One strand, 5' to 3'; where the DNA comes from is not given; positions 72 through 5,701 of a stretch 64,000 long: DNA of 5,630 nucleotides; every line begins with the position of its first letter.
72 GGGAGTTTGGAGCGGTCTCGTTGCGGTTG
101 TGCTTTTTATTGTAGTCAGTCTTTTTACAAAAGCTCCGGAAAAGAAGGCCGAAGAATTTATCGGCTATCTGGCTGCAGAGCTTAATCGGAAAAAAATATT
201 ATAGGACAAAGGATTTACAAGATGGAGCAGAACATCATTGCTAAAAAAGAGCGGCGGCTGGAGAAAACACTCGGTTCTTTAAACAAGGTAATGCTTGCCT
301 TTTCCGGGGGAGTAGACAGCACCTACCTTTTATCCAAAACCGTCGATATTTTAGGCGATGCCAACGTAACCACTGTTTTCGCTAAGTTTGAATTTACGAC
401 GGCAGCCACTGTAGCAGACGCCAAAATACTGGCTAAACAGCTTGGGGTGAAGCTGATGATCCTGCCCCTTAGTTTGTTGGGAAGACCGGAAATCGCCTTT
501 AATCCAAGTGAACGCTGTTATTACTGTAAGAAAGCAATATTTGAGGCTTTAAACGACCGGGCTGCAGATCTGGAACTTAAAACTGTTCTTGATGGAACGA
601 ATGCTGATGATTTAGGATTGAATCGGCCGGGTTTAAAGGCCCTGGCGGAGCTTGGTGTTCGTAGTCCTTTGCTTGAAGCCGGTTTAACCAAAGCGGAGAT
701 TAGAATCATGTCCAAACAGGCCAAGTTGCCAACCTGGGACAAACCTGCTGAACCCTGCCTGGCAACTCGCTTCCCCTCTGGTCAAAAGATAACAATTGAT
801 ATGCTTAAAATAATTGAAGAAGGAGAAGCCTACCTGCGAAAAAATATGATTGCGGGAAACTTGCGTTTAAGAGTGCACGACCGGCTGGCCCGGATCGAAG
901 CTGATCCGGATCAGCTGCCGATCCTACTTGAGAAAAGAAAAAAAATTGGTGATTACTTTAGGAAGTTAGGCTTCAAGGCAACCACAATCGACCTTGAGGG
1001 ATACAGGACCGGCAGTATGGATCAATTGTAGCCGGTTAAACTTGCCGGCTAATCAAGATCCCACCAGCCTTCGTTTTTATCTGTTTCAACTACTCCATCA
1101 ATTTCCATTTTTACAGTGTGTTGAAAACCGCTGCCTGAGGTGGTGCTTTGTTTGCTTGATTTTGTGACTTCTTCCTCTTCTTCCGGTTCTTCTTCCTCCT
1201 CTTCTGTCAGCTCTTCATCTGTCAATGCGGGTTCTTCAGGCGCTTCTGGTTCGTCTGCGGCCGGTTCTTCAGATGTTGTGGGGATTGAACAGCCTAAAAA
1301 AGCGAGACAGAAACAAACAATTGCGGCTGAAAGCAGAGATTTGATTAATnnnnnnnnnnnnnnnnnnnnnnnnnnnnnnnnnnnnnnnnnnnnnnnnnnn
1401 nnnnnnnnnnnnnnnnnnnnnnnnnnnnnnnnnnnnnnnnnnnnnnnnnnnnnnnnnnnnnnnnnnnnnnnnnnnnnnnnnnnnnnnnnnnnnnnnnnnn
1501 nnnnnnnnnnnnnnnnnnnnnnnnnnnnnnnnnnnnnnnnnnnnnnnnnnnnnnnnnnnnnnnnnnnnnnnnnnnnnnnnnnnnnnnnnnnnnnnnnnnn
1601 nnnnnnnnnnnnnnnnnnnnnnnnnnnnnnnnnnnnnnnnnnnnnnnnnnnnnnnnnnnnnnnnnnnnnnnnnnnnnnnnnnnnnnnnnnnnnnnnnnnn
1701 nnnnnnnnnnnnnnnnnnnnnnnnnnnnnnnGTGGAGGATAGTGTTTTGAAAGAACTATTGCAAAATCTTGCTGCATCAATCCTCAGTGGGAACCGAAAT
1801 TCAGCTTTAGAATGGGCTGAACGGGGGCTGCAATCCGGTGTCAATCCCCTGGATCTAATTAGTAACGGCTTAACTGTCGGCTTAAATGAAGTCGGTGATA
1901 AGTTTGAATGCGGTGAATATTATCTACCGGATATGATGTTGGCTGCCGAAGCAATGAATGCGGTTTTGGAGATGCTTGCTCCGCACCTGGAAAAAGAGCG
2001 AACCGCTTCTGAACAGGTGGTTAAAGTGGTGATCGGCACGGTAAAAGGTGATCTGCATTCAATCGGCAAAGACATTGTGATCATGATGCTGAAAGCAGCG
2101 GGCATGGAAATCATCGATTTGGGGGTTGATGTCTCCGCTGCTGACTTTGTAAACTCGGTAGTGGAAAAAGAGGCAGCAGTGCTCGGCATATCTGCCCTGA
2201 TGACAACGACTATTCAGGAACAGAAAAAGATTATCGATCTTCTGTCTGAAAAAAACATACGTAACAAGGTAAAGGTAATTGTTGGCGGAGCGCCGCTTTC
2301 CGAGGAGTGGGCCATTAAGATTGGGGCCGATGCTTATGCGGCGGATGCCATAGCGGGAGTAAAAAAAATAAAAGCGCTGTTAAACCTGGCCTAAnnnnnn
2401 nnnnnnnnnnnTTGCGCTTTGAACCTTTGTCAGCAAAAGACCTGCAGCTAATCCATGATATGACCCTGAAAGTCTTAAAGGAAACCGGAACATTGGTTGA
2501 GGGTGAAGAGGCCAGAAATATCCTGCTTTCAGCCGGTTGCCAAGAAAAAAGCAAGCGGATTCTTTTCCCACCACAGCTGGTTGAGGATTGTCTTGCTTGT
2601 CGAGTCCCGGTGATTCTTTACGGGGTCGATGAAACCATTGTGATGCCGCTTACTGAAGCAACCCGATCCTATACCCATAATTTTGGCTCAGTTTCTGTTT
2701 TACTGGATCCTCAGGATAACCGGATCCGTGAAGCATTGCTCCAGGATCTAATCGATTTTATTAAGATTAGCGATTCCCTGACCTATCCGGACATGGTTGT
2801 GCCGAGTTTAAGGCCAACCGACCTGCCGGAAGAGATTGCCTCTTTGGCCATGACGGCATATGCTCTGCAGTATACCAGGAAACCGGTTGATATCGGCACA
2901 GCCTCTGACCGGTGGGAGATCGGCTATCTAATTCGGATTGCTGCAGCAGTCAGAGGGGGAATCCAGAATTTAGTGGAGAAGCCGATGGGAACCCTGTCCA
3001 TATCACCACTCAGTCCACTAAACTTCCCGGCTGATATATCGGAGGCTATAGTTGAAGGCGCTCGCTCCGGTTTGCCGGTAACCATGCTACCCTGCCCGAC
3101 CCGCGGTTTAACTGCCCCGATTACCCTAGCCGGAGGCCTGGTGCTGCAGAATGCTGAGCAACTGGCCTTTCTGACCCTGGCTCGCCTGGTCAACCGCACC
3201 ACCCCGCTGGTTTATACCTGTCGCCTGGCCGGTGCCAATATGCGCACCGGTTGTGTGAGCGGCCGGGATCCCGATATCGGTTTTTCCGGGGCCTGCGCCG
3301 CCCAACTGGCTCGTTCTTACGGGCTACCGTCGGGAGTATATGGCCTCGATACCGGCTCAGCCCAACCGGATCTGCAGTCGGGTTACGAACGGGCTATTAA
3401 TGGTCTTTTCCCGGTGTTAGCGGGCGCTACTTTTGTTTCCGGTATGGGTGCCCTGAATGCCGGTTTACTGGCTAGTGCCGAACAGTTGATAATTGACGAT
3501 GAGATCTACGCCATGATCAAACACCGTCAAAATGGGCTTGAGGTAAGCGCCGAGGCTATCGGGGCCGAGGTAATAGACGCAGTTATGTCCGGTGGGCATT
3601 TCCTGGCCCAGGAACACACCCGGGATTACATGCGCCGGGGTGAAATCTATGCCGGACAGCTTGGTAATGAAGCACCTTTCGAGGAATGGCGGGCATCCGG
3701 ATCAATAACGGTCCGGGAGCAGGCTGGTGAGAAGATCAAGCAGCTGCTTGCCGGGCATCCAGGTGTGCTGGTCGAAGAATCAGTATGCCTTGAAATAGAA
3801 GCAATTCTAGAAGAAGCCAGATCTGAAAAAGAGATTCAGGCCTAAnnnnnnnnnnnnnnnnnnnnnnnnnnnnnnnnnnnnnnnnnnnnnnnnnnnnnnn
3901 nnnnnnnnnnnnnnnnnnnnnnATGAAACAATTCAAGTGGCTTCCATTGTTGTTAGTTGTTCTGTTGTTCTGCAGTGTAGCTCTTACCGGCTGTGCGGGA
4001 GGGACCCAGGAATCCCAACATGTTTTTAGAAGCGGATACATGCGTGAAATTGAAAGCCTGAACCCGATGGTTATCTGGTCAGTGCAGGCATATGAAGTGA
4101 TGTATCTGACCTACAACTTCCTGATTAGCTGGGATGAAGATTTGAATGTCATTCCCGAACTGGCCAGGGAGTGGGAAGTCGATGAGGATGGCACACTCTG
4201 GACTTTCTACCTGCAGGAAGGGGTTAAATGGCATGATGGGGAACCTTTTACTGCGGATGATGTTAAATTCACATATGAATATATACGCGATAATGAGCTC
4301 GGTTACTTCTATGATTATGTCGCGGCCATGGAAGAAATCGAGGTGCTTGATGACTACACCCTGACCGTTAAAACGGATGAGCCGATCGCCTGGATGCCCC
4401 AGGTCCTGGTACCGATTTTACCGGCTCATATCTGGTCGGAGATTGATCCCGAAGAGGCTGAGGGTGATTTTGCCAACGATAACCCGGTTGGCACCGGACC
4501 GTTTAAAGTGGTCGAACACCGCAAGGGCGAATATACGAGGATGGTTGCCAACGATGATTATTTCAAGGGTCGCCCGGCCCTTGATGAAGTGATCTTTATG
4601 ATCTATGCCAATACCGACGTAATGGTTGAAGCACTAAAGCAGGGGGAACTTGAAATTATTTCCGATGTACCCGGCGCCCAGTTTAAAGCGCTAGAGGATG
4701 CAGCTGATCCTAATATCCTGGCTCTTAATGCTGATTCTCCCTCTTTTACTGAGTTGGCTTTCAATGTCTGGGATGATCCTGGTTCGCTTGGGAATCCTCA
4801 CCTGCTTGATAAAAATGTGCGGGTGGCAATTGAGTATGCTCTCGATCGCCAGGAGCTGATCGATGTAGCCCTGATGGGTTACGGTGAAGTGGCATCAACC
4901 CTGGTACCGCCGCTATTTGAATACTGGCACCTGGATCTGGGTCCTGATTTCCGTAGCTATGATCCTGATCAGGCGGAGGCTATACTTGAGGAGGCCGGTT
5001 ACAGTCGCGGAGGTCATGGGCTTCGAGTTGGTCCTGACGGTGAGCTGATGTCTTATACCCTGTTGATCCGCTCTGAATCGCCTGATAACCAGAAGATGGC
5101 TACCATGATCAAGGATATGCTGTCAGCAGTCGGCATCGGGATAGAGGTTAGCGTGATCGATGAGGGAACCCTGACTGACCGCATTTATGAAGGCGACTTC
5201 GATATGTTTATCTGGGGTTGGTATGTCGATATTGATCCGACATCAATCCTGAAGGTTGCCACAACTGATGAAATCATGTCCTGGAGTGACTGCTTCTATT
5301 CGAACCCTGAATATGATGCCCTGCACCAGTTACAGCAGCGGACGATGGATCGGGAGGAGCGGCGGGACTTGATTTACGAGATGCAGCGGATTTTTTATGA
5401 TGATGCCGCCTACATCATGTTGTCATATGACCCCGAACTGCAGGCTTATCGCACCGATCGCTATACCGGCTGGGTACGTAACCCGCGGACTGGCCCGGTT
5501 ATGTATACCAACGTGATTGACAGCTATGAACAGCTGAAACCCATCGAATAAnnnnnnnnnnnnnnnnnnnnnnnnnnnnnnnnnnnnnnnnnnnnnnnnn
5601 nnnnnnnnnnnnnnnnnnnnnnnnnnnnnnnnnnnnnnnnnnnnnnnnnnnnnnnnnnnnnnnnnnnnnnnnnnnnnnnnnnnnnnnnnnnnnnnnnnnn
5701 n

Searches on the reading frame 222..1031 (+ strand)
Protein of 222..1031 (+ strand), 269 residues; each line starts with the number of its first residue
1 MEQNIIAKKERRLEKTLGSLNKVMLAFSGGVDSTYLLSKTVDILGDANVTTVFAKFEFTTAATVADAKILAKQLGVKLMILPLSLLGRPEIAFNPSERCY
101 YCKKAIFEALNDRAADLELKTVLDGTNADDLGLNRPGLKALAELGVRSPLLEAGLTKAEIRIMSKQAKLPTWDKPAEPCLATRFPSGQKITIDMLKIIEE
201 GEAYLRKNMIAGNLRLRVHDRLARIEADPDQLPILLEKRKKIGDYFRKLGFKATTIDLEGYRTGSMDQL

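Call 53: search_protein_families(library=pfam, proteins=[window:222-1031:+], max_evalue=0.00001)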
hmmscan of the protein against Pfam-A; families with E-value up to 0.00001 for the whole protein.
window:222-1031:+ (269 aa): 1 family
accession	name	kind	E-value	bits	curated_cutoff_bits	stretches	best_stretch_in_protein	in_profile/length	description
PF02540.23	NAD_synthase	-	4.2e-06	26.5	21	1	20-82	18-80/242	NAD synthase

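Call 60: find_encoding_contigs(protein=window:222-1031:+, flank=10000, max_places=3)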
Protein window:222-1031:+ (269 aa): 3 contigs read that carry it; 3 places shown.
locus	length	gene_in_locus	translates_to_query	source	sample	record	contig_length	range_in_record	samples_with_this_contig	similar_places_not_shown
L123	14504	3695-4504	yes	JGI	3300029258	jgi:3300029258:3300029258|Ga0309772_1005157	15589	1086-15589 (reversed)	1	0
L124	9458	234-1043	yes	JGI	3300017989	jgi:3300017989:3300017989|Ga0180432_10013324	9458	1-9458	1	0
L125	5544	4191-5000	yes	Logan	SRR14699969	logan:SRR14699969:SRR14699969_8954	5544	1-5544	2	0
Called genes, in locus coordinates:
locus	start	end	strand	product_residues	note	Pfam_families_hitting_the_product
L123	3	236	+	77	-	?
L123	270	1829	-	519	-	PF13365:Trypsin_2, PF02368:Big_2, PF00404:Dockerin_1 (weak)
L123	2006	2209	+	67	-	-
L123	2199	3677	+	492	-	PF00474:SSF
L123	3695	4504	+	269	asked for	PF02540:NAD_synthase (weak)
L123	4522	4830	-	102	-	-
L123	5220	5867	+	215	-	PF02607:B12-binding_2, PF02310:B12-binding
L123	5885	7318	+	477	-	PF06253:MTTB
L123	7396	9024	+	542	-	PF00496:SBP_bac_5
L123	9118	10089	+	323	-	PF19300:BPD_transp_1_N, PF00528:BPD_transp_1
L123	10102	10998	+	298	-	PF12911:OppC_N, PF00528:BPD_transp_1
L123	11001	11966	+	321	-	PF00005:ABC_tran, PF08352:oligo_HPY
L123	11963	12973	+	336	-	PF00005:ABC_tran, PF08352:oligo_HPY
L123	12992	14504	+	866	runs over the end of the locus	?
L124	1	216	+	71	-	?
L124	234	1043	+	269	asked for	PF02540:NAD_synthase (weak)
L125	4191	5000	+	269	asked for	PF02540:NAD_synthase (weak)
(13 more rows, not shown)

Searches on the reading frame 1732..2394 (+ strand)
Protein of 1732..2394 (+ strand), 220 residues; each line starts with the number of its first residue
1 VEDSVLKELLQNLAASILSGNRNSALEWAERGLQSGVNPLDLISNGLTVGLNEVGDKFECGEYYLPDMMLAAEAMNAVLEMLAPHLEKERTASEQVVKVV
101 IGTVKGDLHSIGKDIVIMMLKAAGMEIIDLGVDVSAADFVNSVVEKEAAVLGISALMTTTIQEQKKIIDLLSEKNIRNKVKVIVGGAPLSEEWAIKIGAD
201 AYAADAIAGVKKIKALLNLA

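Call 53: search_protein_families(library=pfam, proteins=[window:1732-2394:+], max_evalue=0.00001)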
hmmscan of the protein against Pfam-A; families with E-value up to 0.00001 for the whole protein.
window:1732-2394:+ (220 aa): 2 families
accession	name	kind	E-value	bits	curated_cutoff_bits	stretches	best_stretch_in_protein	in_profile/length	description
PF02310.24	B12-binding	-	3.3e-27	95.2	32.1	1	98-209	2-119/121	B12 binding domain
PF02607.22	B12-binding_2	-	7.9e-20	71.3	23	1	10-82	2-73/74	B12 binding domain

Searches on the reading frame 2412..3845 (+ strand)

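Call 53: search_protein_families(library=pfam, proteins=[window:2412-3845:+], max_evalue=0.00001)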
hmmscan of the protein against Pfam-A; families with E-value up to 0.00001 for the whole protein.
window:2412-3845:+ (477 aa): 1 family
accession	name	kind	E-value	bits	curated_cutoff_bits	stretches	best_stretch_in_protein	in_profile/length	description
PF06253.16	MTTB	-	6.8e-66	222.7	25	1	3-449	31-475/500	Trimethylamine methyltransferase (MTTB)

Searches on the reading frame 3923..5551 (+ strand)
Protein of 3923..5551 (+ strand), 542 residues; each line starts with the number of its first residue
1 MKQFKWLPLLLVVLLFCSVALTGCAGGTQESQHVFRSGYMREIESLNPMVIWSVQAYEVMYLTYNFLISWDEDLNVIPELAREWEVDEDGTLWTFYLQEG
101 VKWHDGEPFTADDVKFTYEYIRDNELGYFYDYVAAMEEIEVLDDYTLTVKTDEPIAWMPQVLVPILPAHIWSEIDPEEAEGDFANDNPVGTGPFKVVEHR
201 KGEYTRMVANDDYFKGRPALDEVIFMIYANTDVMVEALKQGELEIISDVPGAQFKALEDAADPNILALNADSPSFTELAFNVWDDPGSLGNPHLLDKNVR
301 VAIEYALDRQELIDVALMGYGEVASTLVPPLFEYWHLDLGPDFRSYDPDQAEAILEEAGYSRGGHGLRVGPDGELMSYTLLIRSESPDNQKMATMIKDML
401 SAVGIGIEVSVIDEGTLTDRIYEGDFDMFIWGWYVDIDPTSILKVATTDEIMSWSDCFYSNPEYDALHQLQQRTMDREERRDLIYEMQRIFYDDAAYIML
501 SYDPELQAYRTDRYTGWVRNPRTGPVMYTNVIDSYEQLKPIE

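Call 53: search_protein_families(library=pfam, proteins=[window:3923-5551:+], max_evalue=0.00001)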
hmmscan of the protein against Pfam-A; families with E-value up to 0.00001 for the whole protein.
window:3923-5551:+ (542 aa): 1 family
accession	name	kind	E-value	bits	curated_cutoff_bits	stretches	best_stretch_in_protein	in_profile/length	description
PF00496.27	SBP_bac_5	-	1.1e-96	324.7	32.4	1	76-440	2-354/368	Bacterial extracellular solute-binding proteins, family 5 Middle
